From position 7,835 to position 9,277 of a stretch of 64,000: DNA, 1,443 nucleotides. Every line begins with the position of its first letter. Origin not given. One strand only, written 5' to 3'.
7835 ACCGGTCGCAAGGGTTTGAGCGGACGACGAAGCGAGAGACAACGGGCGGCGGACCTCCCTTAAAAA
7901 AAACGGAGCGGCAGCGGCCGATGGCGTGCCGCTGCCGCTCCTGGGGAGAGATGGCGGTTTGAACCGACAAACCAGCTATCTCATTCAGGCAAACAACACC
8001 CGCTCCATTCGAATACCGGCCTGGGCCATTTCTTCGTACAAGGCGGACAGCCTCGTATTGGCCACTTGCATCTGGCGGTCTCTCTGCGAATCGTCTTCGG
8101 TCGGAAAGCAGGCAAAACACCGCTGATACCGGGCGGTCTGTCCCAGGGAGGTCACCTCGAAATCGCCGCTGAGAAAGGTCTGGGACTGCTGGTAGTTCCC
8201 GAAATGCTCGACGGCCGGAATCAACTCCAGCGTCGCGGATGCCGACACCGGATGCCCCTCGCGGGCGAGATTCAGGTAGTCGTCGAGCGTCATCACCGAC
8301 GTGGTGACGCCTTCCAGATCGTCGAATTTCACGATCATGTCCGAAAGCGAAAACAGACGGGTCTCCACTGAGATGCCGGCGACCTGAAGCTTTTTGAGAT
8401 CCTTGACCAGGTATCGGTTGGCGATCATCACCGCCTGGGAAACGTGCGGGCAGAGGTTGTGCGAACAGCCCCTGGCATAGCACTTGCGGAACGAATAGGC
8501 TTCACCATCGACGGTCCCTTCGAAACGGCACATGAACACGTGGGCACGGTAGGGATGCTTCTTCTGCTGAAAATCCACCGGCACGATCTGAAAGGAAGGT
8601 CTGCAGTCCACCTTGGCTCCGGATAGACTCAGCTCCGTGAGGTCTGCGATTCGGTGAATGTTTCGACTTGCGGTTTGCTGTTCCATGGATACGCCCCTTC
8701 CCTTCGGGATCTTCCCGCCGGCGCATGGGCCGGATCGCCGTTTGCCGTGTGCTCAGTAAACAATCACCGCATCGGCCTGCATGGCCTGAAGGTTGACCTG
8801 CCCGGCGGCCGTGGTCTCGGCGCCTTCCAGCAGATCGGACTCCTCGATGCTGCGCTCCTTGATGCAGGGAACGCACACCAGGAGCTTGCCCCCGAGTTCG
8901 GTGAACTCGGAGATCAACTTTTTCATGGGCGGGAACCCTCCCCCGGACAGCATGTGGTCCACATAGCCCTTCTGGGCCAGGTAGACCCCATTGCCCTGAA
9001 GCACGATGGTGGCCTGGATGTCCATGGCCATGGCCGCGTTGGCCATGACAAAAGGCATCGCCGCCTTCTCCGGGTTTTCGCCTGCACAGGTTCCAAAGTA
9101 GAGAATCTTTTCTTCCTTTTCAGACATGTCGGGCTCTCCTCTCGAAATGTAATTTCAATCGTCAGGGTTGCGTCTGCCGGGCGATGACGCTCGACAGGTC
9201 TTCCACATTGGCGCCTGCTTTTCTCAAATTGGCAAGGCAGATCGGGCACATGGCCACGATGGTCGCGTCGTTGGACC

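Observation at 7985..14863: Sigma54-driven operon joining TusA and DsrE-like sulfur-relay proteins to a soluble split-Qmo/Hdr complex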

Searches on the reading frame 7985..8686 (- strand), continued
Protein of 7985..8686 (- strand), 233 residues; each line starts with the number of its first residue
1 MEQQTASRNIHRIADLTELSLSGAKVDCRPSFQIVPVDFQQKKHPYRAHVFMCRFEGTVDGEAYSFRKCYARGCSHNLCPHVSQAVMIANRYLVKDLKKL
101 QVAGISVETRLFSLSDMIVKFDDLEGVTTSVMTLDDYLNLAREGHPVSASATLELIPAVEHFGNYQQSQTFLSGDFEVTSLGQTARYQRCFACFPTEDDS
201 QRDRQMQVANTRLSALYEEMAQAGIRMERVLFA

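Call 59: find_encoding_contigs(protein=P0192, flank=8000, max_places=3)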
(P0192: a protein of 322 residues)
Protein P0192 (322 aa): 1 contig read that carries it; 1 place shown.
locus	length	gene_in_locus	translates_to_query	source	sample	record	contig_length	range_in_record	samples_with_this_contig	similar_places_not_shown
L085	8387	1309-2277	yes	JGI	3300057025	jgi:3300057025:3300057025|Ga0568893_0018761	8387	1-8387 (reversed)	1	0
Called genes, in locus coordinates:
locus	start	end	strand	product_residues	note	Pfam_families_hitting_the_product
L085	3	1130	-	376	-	?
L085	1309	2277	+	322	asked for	-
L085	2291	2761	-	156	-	PF00027:cNMP_binding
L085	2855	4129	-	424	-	PF02310:B12-binding, PF04055:Radical_SAM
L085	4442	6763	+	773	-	PF01555:N6_N4_Mtase (faint)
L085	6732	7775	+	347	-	-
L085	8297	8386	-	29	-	?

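Call 60: search_protein_families(library=ncbifam, proteins=[L009:8077-9246:+, L043:6634-7785:+, L077:10729-11448:+, L080:6296-7195:+, L010:2875-3255:+, L040:10845-11426:+, L043:9417-9980:+], max_evalue=0.00001)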
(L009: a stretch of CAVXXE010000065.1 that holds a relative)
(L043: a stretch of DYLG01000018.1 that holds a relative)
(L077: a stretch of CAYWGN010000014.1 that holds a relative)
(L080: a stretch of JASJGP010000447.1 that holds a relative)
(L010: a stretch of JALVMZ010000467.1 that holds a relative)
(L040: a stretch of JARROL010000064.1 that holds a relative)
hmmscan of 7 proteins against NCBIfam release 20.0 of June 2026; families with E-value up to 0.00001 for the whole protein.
L009:8077-9246:+ (389 aa): 5 families
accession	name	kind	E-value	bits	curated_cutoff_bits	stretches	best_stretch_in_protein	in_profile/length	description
NF038018.1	qmoC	equivalog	9.2e-56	189.8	300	1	11-374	7-357/360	quinone-interacting membrane-bound oxidoreductase complex subunit QmoC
TIGR03290.1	CoB_CoM_SS_C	equivalog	3.6e-15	56.2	160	1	22-94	2-74/144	CoB--CoM heterodisulfide reductase subunit C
NF041890.1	hdrC_Methbact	equivalog_domain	2.6e-09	36.9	270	1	9-92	16-98/192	ferredoxin:CoB-CoM heterodisulfide reductase subunit HdrC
NF041779.1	hetero_SS_HdrC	equivalog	1.4e-08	34.5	350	1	23-93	32-101/198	ferredoxin:CoB-CoM heterodisulfide reductase subunit HdrC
NF011607.0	PRK15033.1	subfamily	3.9e-07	29.3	524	0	268-385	267-381/389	tricarballylate utilization 4Fe-4S protein TcuB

L043:6634-7785:+ (383 aa): 6 families
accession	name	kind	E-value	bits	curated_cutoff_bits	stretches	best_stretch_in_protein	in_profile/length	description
NF038018.1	qmoC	equivalog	5.1e-68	230.2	300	1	7-371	3-358/360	quinone-interacting membrane-bound oxidoreductase complex subunit QmoC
TIGR03290.1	CoB_CoM_SS_C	equivalog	5.9e-16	58.8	160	1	21-96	1-76/144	CoB--CoM heterodisulfide reductase subunit C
NF011607.0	PRK15033.1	subfamily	4.4e-14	52.2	524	1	22-375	33-375/389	tricarballylate utilization 4Fe-4S protein TcuB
NF041890.1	hdrC_Methbact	equivalog_domain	1.4e-09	37.8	270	1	18-98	25-104/192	ferredoxin:CoB-CoM heterodisulfide reductase subunit HdrC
TIGR02484.1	CitB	equivalog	4.4e-09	35.9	246.6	1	22-372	14-353/372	tricarballylate utilization 4Fe-4S protein TcuB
NF041779.1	hetero_SS_HdrC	equivalog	6.4e-09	35.6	350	1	21-96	30-104/198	ferredoxin:CoB-CoM heterodisulfide reductase subunit HdrC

L077:10729-11448:+ (239 aa): 0 families

L080:6296-7195:+ (299 aa): 4 families
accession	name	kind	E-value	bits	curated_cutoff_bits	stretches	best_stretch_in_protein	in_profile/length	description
NF006396.0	PRK08645.1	equivalog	1.4e-69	234.8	453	1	39-295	345-603/611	bifunctional homocysteine S-methyltransferase/methylenetetrahydrofolate reductase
TIGR00676.1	fadh2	equivalog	2.2e-22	79.7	293.7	1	49-293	32-273/275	methylenetetrahydrofolate reductase [NAD(P)H]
TIGR00677.1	fadh2_euk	equivalog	1.2e-17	64.2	310.05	1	65-295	50-276/281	methylenetetrahydrofolate reductase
NF006950.0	PRK09432.1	equivalog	2.5e-09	36.8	382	1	54-269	63-264/296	methylenetetrahydrofolate reductase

L010:2875-3255:+ (126 aa): 0 families

L040:10845-11426:+ (193 aa): 1 family
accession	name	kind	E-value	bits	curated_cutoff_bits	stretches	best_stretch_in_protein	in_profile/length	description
NF047629.1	SulfCarrDsrE2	equivalog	4.6e-22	78.9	210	1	34-193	1-159/159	sulfur carrier protein DsrE2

L043:9417-9980:+ (187 aa): 0 families

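Call 69: search_protein_families(library=pfam, proteins=[L077:10729-11448:+, L069:3399-3692:+, P0213, P0207, L043:9417-9980:+, L010:2875-3255:+, L040:10845-11426:+, L048:12670-14280:+, L028:14197-14904:+], max_evalue=0.01)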
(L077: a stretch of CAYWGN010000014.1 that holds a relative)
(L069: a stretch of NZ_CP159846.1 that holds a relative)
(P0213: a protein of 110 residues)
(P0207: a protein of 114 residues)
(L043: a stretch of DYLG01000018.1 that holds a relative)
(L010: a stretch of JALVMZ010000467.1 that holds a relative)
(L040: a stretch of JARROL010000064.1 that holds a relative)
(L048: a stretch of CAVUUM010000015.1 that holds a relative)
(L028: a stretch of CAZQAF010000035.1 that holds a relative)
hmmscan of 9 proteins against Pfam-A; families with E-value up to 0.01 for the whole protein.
L077:10729-11448:+ (239 aa): 1 family
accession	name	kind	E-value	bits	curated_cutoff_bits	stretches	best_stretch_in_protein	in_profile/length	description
PF12225.13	DUF5981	-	3.3e-32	110.4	23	1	116-207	2-93/95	Methylene-tetrahydrofolate reductase C terminal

L069:3399-3692:+ (97 aa): 0 families

P0213 (110 aa): 0 families

P0207 (114 aa): 0 families

L043:9417-9980:+ (187 aa): 0 families

L010:2875-3255:+ (126 aa): 2 families
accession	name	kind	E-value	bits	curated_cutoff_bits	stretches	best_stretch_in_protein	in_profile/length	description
PF02635.20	DsrE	-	8e-16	58.7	22.7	1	10-117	1-106/116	DsrE/DsrF-like family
PF13686.11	DrsE_2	-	1.7e-07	31.8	25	0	72-121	102-151/156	DsrE/DsrF/DrsH-like family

L040:10845-11426:+ (193 aa): 4 families
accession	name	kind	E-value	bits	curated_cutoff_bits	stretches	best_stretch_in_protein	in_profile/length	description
PF13686.11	DrsE_2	-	2.8e-49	167.5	25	1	36-192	2-156/156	DsrE/DsrF/DrsH-like family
PF02635.20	DsrE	-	2.1e-06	28.4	22.7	1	129-181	54-104/116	DsrE/DsrF-like family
PF23991.1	DUF7310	-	0.0029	18.5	40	1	7-32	33-58/83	Coiled-coil region of unknown function (DUF7310)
PF09544.15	DUF2381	-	0.0057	16.4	29.2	0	7-50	129-172/288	Protein of unknown function (DUF2381)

L048:12670-14280:+ (536 aa): 11 families
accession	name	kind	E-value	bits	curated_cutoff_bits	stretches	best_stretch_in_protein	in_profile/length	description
PF02662.21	FlpD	-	1.3e-33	116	22.3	1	407-528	2-123/123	Methyl-viologen-reducing hydrogenase, delta subunit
PF00037.32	Fer4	-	2.4e-09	37.1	21.1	2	331-349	6-24/24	4Fe-4S binding domain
PF12837.12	Fer4_6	-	3.2e-08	33.6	25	2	353-372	1-20/24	4Fe-4S binding domain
PF12838.12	Fer4_7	-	1.8e-07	32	27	1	332-372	1-49/52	4Fe-4S dicluster domain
PF14697.11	Fer4_21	-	6e-06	26.7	35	1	332-372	7-52/59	4Fe-4S dicluster domain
PF13237.11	Fer4_10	-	6.9e-06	26.3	25.5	1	332-372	8-53/53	4Fe-4S dicluster domain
PF13187.11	Fer4_9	-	2.6e-05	24.6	27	1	332-373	1-49/52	4Fe-4S dicluster domain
PF12797.12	Fer4_2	-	2.7e-05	24.3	24.5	0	352-372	1-21/22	4Fe-4S binding domain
PF13484.11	Fer4_16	-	7.7e-05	23.8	30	0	332-361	1-29/66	4Fe-4S double cluster binding domain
PF25160.1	LdpA_Fe-S-bd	-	0.0049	17.1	27.6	1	339-377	9-44/49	LdpA Fe-S cluster-binding domain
PF13534.11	Fer4_17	-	0.0071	17.3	22.2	0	360-412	1-47/61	4Fe-4S dicluster domain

L028:14197-14904:+ (235 aa): 13 families
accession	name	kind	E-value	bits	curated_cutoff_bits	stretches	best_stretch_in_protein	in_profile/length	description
PF13183.11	Fer4_8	-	6.1e-12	46.3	27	1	27-86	4-68/68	4Fe-4S dicluster domain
PF13534.11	Fer4_17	-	4.4e-10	40.4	22.2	1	27-86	1-60/61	4Fe-4S dicluster domain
PF13187.11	Fer4_9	-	9.4e-10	38.8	27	1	28-85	2-50/52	4Fe-4S dicluster domain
PF12838.12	Fer4_7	-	4.9e-09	37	27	2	4-40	13-50/52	4Fe-4S dicluster domain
PF13237.11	Fer4_10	-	1.5e-08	34.9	25.5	1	71-91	8-22/53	4Fe-4S dicluster domain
PF00037.32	Fer4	-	1.7e-06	28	21.1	1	25-40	5-20/24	4Fe-4S binding domain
PF12837.12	Fer4_6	-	2.2e-06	27.8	25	1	25-40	6-21/24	4Fe-4S binding domain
PF12797.12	Fer4_2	-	5.5e-06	26.4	24.5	1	25-40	7-22/22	4Fe-4S binding domain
PF14697.11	Fer4_21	-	2.8e-05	24.6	35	1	18-40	31-53/59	4Fe-4S dicluster domain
PF12798.12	Fer4_3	-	8.8e-05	23.5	27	1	72-85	1-14/15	4Fe-4S binding domain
PF25160.1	LdpA_Fe-S-bd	-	0.00026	21.2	27.6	0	24-45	24-45/49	LdpA Fe-S cluster-binding domain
PF13484.11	Fer4_16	-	0.00046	21.3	30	0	28-84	2-65/66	4Fe-4S double cluster binding domain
PF12800.12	Fer4_4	-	0.001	19.6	24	0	72-84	4-16/17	4Fe-4S binding domain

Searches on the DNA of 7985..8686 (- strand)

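Call 66: search_rna_families(sources=[L069, L025, L004], threshold=gathering)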
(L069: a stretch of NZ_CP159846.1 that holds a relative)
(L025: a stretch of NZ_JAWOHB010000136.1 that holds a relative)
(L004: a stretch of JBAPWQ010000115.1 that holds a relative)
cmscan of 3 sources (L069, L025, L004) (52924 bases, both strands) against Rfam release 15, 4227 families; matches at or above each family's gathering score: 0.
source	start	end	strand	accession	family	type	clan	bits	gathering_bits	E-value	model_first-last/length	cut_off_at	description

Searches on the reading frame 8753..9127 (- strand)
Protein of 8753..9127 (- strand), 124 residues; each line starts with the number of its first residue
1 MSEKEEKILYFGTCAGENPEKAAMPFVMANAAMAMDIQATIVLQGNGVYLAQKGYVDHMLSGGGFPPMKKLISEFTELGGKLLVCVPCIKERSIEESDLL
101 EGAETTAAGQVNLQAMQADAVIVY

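Call 3: search_protein_families(library=pfam, proteins=[window:8753-9127:-], max_evalue=0.01)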
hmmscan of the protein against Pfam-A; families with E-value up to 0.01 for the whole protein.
window:8753-9127:- (124 aa): 2 families
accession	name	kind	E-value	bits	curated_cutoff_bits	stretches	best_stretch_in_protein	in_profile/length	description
PF02635.20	DsrE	-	1e-15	58.4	22.7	1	7-123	2-115/116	DsrE/DsrF-like family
PF13686.11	DrsE_2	-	0.002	18.5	25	0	17-42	12-37/156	DsrE/DsrF/DrsH-like family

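Call 5: search_protein_families(library=ncbifam, proteins=[window:8753-9127:-], max_evalue=0.01)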
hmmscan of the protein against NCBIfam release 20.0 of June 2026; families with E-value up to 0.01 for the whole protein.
window:8753-9127:- (124 aa): 0 families

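Call 64: search_solved_structures(query=window:8753-9127:-, max_evalue=1, show_alignments=3)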
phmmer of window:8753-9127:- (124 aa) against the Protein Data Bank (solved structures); distinct sequences matched with E-value up to 1: 2.
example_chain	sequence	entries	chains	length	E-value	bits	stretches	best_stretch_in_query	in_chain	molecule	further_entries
3mc3_A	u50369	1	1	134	3.7e-06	30.1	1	3-121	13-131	DsrE/DsrF-like family protein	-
2akl_A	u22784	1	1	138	0.64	13.2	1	57-97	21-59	phnA-like protein pa0128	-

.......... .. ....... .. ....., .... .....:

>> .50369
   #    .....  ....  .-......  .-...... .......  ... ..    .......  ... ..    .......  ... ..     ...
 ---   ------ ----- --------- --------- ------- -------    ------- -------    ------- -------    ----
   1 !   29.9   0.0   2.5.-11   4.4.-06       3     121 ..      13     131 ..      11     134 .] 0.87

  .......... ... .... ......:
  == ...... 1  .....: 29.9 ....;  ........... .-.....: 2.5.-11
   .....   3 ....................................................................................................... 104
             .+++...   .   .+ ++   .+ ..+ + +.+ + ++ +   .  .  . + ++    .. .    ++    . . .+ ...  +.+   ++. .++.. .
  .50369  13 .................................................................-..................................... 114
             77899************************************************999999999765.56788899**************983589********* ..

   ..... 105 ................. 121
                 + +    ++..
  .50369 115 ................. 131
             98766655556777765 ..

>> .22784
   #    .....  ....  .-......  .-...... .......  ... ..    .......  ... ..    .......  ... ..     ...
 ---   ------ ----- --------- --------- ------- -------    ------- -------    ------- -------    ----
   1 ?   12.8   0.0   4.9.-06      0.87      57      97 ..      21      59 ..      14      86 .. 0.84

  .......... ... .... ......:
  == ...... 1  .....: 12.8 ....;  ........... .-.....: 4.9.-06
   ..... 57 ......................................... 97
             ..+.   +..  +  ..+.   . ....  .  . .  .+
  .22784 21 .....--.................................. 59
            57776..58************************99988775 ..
